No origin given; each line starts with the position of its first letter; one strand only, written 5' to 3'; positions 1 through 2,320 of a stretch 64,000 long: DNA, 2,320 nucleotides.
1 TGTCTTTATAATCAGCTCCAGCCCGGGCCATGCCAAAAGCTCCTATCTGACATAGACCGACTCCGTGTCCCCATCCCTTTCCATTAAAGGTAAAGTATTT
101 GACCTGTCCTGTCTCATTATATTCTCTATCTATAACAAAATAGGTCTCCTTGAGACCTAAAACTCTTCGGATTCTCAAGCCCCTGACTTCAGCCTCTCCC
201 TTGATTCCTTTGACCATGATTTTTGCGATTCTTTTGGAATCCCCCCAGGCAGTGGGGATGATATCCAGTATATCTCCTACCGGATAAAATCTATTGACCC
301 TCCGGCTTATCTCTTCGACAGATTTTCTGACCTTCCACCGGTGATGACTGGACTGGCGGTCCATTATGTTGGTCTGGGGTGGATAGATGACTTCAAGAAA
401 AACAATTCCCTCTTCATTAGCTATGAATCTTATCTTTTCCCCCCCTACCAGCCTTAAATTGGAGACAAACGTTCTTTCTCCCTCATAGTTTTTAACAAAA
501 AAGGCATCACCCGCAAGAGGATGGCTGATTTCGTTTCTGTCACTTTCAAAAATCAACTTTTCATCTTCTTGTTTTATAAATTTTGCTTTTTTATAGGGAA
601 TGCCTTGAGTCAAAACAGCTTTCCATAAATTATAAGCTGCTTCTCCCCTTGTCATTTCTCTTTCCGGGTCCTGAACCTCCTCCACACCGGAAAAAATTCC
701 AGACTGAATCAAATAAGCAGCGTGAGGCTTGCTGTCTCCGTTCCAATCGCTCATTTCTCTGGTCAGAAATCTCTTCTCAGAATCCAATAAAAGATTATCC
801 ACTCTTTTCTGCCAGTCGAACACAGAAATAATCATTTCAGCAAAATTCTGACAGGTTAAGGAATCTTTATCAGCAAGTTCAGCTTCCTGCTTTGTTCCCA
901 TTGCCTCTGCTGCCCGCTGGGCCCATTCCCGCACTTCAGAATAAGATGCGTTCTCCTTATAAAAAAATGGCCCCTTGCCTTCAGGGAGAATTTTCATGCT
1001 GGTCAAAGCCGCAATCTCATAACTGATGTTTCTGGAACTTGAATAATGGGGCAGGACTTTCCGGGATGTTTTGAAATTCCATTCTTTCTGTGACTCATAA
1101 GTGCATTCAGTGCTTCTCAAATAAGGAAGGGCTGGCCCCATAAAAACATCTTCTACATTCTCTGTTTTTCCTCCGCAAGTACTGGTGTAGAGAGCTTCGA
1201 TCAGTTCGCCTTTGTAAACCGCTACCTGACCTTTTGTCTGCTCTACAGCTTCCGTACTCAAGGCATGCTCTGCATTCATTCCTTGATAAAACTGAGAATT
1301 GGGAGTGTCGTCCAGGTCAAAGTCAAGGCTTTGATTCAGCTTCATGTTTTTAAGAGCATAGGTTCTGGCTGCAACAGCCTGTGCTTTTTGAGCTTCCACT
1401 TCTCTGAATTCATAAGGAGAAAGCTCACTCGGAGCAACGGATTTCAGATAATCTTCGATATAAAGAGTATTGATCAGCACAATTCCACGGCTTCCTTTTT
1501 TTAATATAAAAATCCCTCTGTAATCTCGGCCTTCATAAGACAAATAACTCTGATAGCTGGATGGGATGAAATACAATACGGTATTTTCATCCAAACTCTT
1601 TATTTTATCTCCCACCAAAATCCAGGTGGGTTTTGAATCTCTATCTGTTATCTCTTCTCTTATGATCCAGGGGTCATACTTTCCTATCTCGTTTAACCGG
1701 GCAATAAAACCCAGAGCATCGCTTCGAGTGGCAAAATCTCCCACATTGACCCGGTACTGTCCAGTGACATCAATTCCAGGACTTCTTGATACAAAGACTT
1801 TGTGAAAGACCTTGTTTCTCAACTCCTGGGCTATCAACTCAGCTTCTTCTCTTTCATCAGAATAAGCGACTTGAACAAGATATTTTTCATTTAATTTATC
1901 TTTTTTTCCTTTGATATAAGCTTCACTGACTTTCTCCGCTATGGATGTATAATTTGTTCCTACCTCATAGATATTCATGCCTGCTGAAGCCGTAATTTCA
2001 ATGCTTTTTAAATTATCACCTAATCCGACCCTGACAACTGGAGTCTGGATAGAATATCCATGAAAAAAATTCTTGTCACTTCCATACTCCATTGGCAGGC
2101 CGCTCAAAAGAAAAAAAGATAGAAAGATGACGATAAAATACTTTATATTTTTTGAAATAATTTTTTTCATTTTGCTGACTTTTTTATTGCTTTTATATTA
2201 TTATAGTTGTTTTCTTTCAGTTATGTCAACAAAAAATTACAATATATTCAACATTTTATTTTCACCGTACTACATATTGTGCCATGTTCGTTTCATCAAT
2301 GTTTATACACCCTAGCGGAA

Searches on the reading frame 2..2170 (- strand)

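Call 63: search_protein_families(library=pfam, max_evalue=0.00001, proteins=[window:2-2170:-])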
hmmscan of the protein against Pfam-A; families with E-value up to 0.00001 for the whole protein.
window:2-2170:- (723 aa): 2 families
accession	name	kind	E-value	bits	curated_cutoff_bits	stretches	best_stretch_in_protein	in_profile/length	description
PF08486.15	SpoIID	-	9.5e-21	74.7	23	1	229-319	4-97/97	Stage II sporulation protein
PF05036.18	SPOR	-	3.3e-10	40.6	21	1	95-171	3-76/76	SPOR domain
